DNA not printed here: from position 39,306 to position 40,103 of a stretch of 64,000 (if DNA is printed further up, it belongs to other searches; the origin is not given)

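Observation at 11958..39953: Sulfate/sulfate-ester island saturated with DUF1269-like glycine-zipper proteins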

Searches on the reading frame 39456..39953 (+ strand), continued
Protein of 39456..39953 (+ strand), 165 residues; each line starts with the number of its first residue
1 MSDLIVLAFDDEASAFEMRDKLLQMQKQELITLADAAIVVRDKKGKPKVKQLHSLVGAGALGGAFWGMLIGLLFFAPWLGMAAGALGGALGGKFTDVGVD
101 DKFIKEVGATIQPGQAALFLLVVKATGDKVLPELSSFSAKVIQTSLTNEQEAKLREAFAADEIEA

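Call 63: get_annotated_region(hit=H10, flank=8000)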
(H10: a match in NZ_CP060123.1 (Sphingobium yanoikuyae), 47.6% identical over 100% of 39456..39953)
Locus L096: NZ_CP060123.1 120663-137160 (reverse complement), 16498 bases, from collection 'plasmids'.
description: Sphingobium yanoikuyae strain A3 plasmid unnamed1, complete sequence
organism: Sphingobium yanoikuyae (NCBI taxid 13690)
taxonomy: Bacteria; Pseudomonadota; Alphaproteobacteria; Sphingomonadales; Sphingomonadaceae; Sphingobium; Sphingobium yanoikuyae
host: -; source: Cell culture,soil; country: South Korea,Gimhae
typing (MOB-suite, as given by PLSDB): non-mobilizable
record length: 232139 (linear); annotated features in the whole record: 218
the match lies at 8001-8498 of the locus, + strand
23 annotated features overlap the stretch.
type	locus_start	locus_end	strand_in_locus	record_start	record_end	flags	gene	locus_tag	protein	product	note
CDS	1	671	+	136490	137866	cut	-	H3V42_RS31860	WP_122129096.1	TolC family protein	GO:0055085 - transmembrane transport [Evidence IEA]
CDS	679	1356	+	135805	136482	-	-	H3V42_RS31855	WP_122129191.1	response regulator transcription factor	GO:0000160 - phosphorelay signal transduction system [Evidence IEA]; GO:0006355 - regulation of DNA-templated ...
CDS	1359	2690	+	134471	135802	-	-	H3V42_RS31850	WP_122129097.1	HAMP domain-containing sensor histidine kinase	GO:0007165 - signal transduction [Evidence IEA]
CDS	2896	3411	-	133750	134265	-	-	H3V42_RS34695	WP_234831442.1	hypothetical protein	-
CDS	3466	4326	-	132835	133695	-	-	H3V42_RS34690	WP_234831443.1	ISNCY family transposase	-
CDS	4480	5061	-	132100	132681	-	-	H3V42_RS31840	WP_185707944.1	HdeD family acid-resistance protein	-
CDS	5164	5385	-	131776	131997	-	-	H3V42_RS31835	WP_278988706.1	hypothetical protein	-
CDS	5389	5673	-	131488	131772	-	-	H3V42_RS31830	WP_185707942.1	HU family DNA-binding protein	GO:0030261 - chromosome condensation [Evidence IEA]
CDS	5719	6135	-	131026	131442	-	-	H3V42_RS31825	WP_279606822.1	SOS response-associated peptidase family protein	GO:0006974 - DNA damage response [Evidence IEA]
CDS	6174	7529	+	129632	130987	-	-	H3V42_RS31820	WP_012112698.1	IS1380-like element ISPme1 family transposase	GO:0006313 - DNA transposition [Evidence IEA]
CDS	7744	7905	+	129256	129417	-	-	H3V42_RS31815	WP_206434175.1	hypothetical protein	-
CDS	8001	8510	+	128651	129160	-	-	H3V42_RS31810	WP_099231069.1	DUF1269 domain-containing protein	-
CDS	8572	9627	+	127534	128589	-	-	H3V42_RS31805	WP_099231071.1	patatin-like phospholipase family protein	-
CDS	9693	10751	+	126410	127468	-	-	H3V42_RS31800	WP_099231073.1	AI-2E family transporter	GO:1905887 - autoinducer AI-2 transmembrane transport [Evidence IEA]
CDS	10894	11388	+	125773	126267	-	-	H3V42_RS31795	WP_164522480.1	Na+/H+ antiporter subunit E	GO:0006812 - monoatomic cation transport [Evidence IEA]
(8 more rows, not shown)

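Call 64: get_annotated_region(hit=H8, flank=8000)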
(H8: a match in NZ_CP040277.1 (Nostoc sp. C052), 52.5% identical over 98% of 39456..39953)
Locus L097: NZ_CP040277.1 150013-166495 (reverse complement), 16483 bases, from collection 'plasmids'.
description: Nostoc sp. C052 plasmid pC052_E, complete sequence
organism: Nostoc sp. C052 (NCBI taxid 2576902)
taxonomy: Bacteria; Cyanobacteriota; Cyanophyceae; Nostocales; Nostocaceae; Nostoc; Nostoc sp. C052
host: -; source: Blasia pusilla,pure culture; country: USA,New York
typing (MOB-suite, as given by PLSDB): conjugative; relaxase MOBP; mating-pair formation MPF_T
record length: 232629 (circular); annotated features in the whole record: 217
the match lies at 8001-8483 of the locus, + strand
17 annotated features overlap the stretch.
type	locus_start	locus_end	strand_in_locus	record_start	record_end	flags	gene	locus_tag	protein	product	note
CDS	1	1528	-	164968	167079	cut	-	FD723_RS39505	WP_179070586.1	heavy metal translocating P-type ATPase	-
CDS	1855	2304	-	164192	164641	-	-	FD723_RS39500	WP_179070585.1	pyridoxamine 5'-phosphate oxidase family protein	-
CDS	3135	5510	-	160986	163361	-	-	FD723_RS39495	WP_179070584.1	response regulator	GO:0000160 - phosphorelay signal transduction system [Evidence IEA]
CDS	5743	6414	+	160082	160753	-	-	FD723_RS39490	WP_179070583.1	DUF305 domain-containing protein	-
CDS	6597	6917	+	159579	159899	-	-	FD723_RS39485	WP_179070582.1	DUF2933 domain-containing protein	-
CDS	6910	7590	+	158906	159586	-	-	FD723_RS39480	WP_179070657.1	isoprenylcysteine carboxylmethyltransferase family protein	-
CDS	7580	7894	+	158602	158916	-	-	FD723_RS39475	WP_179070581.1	DUF5676 family membrane protein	-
CDS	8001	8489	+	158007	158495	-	-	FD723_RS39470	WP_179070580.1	DUF1269 domain-containing protein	-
CDS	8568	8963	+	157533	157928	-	-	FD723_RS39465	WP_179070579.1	hypothetical protein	-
CDS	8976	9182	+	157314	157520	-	-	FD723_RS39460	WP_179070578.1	heavy-metal-associated domain-containing protein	-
CDS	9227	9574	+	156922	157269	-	-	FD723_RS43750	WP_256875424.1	hypothetical protein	-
CDS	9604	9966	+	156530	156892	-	-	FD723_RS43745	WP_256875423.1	multicopper oxidase domain-containing protein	-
CDS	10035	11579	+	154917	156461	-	-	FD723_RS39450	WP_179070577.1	NAD(P)/FAD-dependent oxidoreductase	-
CDS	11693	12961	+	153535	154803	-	-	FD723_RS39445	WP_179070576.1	FAD-dependent oxidoreductase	-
CDS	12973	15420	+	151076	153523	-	-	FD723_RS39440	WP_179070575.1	phosphoketolase family protein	-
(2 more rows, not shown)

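Call 65: get_annotated_region(hit=H1, flank=8000)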
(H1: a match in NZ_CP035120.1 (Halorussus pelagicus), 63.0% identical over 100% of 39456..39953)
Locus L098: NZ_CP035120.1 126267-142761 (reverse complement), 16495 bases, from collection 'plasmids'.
description: Halorussus pelagicus strain RC-68 plasmid unnamed1, complete sequence
organism: Halorussus pelagicus (NCBI taxid 2505977)
taxonomy: Archaea; Euryarchaeota; Halobacteria; Halobacteriales; Haladaptataceae; Halorussus; Halorussus pelagicus
host: -; source: pure culture,salted brown alga Laminaria; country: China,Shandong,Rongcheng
typing (MOB-suite, as given by PLSDB): non-mobilizable
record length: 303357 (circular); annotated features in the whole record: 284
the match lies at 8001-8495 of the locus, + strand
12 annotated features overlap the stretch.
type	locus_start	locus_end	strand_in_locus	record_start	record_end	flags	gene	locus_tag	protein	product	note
CDS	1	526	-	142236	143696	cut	-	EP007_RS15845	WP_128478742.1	DUF58 domain-containing protein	-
CDS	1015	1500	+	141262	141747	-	-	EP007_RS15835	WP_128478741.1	winged helix-turn-helix transcriptional regulator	-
CDS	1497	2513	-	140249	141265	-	-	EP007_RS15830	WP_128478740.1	amidohydrolase family protein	-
CDS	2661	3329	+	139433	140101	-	-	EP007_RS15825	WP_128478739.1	carbonic anhydrase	-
CDS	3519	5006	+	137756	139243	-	-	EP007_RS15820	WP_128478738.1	proton-conducting transporter membrane subunit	-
CDS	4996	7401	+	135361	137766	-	-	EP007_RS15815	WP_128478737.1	DUF2309 domain-containing protein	-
CDS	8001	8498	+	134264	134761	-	-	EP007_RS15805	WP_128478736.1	DUF1269 domain-containing protein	-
CDS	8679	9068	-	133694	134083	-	-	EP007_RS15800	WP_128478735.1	DUF2237 domain-containing protein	-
CDS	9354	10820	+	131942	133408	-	gvpD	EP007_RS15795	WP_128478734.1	ATPase domain-containing protein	-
CDS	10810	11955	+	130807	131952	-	-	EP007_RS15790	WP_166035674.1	HAMP domain-containing sensor histidine kinase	GO:0007165 - signal transduction [Evidence IEA]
CDS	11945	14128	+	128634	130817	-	-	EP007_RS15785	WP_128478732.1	PAS domain-containing protein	-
CDS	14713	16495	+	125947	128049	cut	-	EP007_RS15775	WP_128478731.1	hypothetical protein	-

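Call 66: get_annotated_region(hit=H3, flank=8000)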
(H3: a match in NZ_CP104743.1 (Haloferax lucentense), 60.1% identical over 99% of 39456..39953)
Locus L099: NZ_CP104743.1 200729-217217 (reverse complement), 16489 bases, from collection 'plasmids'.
description: Haloferax lucentense strain SVX82 plasmid pSVX82-2, complete sequence
organism: Haloferax lucentense (NCBI taxid 2254)
taxonomy: Archaea; Euryarchaeota; Halobacteria; Halobacteriales; Haloferacaceae; Haloferax; Haloferax lucentense
host: -; source: -; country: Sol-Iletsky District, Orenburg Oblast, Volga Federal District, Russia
typing (MOB-suite, as given by PLSDB): non-mobilizable
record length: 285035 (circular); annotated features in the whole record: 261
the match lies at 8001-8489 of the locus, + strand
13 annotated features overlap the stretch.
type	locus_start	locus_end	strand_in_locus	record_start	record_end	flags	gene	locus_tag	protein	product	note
CDS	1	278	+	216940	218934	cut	acs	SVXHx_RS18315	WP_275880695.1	acetate--CoA ligase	GO:0019427 - acetyl-CoA biosynthetic process from acetate [Evidence IEA]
CDS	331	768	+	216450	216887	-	-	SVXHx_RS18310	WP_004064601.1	DUF4212 domain-containing protein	-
CDS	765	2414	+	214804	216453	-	-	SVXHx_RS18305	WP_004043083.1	VC_2705 family sodium/solute symporter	GO:0055085 - transmembrane transport [Evidence IEA]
CDS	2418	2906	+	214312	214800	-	-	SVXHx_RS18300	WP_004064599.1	universal stress protein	-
CDS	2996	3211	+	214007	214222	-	-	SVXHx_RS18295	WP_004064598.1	hypothetical protein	-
CDS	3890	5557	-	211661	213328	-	-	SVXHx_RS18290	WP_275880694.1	MFS transporter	GO:0055085 - transmembrane transport [Evidence IEA]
CDS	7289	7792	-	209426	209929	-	-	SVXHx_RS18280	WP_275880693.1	hypothetical protein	-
CDS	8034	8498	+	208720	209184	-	-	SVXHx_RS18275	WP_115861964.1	DUF1269 domain-containing protein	-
CDS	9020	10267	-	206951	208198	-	-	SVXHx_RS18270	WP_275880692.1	tyrosine-type recombinase/integrase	GO:0015074 - DNA integration [Evidence IEA]; GO:0006310 - DNA recombination [Evidence IEA]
CDS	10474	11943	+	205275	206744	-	-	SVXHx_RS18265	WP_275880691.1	APC family permease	-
CDS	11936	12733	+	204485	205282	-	-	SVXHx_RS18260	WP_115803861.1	universal stress protein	-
CDS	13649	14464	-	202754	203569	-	-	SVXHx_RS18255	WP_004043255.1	IclR family transcriptional regulator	GO:0006355 - regulation of DNA-templated transcription [Evidence IEA]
CDS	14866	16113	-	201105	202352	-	-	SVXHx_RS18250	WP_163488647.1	Zn-dependent hydrolase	-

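Call 67: get_annotated_region(hit=H7, flank=8000)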
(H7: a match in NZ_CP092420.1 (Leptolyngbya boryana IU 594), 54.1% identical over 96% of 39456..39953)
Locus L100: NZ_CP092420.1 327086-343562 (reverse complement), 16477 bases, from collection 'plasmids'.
description: Leptolyngbya boryana IU 594 plasmid p1, complete sequence
organism: Leptolyngbya boryana IU 594 (NCBI taxid 462680)
taxonomy: Bacteria; Cyanobacteriota; Cyanophyceae; Leptolyngbyales; Leptolyngbyaceae; Leptolyngbya; Leptolyngbya boryana; Leptolyngbya boryana IU 594
host: -; source: -; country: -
typing (MOB-suite, as given by PLSDB): non-mobilizable
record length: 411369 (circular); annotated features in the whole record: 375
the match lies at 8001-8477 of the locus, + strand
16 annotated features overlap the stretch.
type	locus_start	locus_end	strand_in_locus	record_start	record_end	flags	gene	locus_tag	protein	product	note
CDS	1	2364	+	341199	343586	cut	-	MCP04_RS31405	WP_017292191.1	response regulator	GO:0000160 - phosphorelay signal transduction system [Evidence IEA]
CDS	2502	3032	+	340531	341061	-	-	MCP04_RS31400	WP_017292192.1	universal stress protein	-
CDS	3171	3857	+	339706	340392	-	-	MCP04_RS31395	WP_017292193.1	DUF305 domain-containing protein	-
CDS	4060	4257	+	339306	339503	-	-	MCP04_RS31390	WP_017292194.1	YHS domain-containing protein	-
CDS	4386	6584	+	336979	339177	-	-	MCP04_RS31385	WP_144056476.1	heavy metal translocating P-type ATPase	-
CDS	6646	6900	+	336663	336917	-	-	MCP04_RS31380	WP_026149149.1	DUF2933 domain-containing protein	-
CDS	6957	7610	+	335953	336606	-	-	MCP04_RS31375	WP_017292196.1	isoprenylcysteine carboxylmethyltransferase family protein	-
CDS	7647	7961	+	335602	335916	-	-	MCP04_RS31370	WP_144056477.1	DUF5676 family membrane protein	-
CDS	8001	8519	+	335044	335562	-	-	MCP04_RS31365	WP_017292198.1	DUF1269 domain-containing protein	-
CDS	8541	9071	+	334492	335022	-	-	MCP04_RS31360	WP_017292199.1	universal stress protein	-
CDS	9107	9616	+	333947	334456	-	-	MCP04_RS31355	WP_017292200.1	universal stress protein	-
CDS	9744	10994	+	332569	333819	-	-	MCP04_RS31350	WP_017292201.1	hypothetical protein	-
CDS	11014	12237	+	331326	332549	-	-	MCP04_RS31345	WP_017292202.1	HhoA/HhoB/HtrA family serine endopeptidase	-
CDS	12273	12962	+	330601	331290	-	-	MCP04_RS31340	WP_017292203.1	methyltransferase domain-containing protein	-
CDS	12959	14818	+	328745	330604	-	glgP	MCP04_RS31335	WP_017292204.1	alpha-glucan family phosphorylase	-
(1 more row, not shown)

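Call 68: get_annotated_region(hit=H12, flank=8000)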
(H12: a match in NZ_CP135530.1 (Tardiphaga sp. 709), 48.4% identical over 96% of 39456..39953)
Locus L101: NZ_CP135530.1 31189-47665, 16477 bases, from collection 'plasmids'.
description: Tardiphaga sp. 709 plasmid unnamed1, complete sequence
organism: Tardiphaga sp. 709 (NCBI taxid 3076039)
taxonomy: Bacteria; Pseudomonadota; Alphaproteobacteria; Hyphomicrobiales; Nitrobacteraceae; Tardiphaga; Tardiphaga sp. 709
host: -; source: Astragalus inopinatus,cell culture,root nodule; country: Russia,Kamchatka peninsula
typing (MOB-suite, as given by PLSDB): non-mobilizable
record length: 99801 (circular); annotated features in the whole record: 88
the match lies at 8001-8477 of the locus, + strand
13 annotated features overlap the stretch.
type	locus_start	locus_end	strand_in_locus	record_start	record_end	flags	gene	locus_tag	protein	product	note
CDS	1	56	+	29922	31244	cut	-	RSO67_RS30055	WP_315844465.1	HlyD family type I secretion periplasmic adaptor subunit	GO:0030253 - protein secretion by the type I secretion system [Evidence IEA]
CDS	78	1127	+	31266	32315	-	-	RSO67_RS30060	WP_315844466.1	M23 family metallopeptidase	GO:0006508 - proteolysis [Evidence IEA]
CDS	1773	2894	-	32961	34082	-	-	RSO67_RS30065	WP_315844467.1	acyltransferase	-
CDS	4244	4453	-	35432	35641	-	-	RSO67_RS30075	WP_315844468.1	hypothetical protein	-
CDS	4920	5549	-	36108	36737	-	-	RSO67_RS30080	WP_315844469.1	response regulator transcription factor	GO:0000160 - phosphorelay signal transduction system [Evidence IEA]; GO:0006355 - regulation of DNA-templated ...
CDS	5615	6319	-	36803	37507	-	-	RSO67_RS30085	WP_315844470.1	ATP-binding protein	-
CDS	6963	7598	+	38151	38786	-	-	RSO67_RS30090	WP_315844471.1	response regulator transcription factor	GO:0000160 - phosphorelay signal transduction system [Evidence IEA]; GO:0006355 - regulation of DNA-templated ...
CDS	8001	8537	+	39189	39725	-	-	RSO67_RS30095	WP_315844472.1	DUF1269 domain-containing protein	-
CDS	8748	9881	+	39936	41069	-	-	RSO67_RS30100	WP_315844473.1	efflux RND transporter periplasmic adaptor subunit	GO:0006810 - transport [Evidence IEA]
CDS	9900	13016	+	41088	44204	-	-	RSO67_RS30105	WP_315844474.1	multidrug efflux RND transporter permease subunit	GO:0055085 - transmembrane transport [Evidence IEA]; GO:0042908 - xenobiotic transport [Evidence IEA]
CDS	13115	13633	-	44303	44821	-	-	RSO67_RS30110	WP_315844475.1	hypothetical protein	-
CDS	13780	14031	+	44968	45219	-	-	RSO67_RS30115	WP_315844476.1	hypothetical protein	-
CDS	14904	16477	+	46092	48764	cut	-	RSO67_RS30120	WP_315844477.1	autotransporter outer membrane beta-barrel domain-containing protein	GO:0046819 - protein secretion by the type V secretion system [Evidence IEA]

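Call 69: get_annotated_region(hit=H39, flank=8000)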
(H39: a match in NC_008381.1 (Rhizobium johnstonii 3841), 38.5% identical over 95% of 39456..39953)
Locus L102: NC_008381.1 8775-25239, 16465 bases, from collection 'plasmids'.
description: Rhizobium johnstonii 3841 plasmid pRL10, complete sequence
organism: Rhizobium johnstonii 3841 (NCBI taxid 216596)
taxonomy: Bacteria; Pseudomonadota; Alphaproteobacteria; Hyphomicrobiales; Rhizobiaceae; Rhizobium; Rhizobium johnstonii; Rhizobium johnstonii 3841
host: -; source: -; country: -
typing (MOB-suite, as given by PLSDB): conjugative; replicon rep_cluster_841; relaxase MOBQ; mating-pair formation MPF_T
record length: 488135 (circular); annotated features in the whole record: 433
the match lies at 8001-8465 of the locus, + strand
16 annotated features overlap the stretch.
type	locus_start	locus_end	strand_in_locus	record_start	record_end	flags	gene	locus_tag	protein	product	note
CDS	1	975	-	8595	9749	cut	-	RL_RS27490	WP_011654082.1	site-specific integrase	GO:0015074 - DNA integration [Evidence IEA]; GO:0006310 - DNA recombination [Evidence IEA]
CDS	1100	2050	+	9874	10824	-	-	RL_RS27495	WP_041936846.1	DUF1403 family protein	-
CDS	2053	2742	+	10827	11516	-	-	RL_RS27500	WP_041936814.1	SMC-Scp complex subunit ScpB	-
CDS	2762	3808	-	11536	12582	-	-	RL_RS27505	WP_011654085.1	TniQ family protein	-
CDS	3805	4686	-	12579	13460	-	-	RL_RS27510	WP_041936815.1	TniB family NTP-binding protein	-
CDS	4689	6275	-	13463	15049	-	-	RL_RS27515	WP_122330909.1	Mu transposase C-terminal domain-containing protein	-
CDS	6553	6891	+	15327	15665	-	-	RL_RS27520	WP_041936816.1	hypothetical protein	-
CDS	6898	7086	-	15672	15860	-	-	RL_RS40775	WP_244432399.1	hypothetical protein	-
CDS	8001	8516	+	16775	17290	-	-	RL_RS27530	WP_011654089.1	DUF1269 domain-containing protein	-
CDS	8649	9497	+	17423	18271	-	-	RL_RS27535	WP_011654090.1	bile acid:sodium symporter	-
CDS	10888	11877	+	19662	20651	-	-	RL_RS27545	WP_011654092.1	DUF4238 domain-containing protein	-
CDS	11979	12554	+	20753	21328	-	-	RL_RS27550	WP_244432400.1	hypothetical protein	-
CDS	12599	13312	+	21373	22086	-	-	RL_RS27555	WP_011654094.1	hypothetical protein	-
CDS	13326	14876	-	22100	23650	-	-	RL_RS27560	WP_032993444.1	N-6 DNA methylase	GO:0006306 - DNA methylation [Evidence IEA]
CDS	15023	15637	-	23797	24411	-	-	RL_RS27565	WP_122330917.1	phospholipase D-like domain-containing protein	-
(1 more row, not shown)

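Call 75: search_protein_families(library=padloc, max_evalue=0.001, proteins=[window:39456-39953:+])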
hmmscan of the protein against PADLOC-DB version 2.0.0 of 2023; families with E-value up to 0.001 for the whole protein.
window:39456-39953:+ (165 aa): 0 families
